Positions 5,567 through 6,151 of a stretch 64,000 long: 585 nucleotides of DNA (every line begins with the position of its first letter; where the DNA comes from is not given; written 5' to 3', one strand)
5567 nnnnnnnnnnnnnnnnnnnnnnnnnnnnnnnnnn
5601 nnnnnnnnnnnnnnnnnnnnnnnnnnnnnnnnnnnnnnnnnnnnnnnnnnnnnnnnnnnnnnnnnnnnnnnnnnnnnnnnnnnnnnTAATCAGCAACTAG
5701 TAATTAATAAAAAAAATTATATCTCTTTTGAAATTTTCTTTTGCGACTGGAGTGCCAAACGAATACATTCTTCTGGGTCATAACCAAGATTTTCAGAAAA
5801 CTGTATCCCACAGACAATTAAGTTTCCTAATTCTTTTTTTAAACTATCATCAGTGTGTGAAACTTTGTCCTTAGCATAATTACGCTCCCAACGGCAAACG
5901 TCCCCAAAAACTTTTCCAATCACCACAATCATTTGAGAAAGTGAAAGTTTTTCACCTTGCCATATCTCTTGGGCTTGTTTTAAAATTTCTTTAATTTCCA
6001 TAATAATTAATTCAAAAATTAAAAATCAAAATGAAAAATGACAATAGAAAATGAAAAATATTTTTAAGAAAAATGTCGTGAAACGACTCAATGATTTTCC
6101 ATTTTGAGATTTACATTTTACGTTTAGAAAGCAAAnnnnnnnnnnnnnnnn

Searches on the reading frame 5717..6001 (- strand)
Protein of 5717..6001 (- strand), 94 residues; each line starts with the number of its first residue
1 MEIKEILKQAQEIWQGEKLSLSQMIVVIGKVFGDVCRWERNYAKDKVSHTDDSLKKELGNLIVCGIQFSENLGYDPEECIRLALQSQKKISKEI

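Call 6: search_protein_families(library=pfam, max_evalue=1, proteins=[window:5717-6001:-])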
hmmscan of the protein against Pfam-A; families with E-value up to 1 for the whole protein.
window:5717-6001:- (94 aa): 2 families
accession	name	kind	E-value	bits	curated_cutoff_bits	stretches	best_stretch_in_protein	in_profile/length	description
PF05925.17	IpgD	-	0.0095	14.9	22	1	2-60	442-501/580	Enterobacterial virulence protein IpgD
PF12643.12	MazG-like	-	0.016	15.8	27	1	47-89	27-68/85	MazG-like family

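Call 7: search_protein_families(library=ncbifam, max_evalue=1, proteins=[window:5717-6001:-])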
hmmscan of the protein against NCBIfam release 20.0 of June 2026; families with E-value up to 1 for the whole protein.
window:5717-6001:- (94 aa): 1 family
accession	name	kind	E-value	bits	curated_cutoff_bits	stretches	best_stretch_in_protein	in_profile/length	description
NF007113.1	PRK09562.1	equivalog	0.036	13.7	208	1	27-85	159-213/251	nucleoside triphosphate pyrophosphohydrolase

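Call 71: search_solved_structures(query=window:5720-6001:-, max_evalue=1, show_alignments=1)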
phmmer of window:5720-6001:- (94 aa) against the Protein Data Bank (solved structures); distinct sequences matched with E-value up to 1: 4.
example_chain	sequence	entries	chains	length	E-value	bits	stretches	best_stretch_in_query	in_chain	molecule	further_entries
6chv_A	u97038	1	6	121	0.31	14.7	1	44-83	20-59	Antitoxin HigA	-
4mcx_A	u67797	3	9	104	0.37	14.4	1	45-83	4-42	Antidote protein | Antitoxin HigA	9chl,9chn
6cf1_A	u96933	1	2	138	0.43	14.2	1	44-83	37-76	Antitoxin HigA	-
4mct_A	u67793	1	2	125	0.58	13.8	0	45-83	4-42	Antidote protein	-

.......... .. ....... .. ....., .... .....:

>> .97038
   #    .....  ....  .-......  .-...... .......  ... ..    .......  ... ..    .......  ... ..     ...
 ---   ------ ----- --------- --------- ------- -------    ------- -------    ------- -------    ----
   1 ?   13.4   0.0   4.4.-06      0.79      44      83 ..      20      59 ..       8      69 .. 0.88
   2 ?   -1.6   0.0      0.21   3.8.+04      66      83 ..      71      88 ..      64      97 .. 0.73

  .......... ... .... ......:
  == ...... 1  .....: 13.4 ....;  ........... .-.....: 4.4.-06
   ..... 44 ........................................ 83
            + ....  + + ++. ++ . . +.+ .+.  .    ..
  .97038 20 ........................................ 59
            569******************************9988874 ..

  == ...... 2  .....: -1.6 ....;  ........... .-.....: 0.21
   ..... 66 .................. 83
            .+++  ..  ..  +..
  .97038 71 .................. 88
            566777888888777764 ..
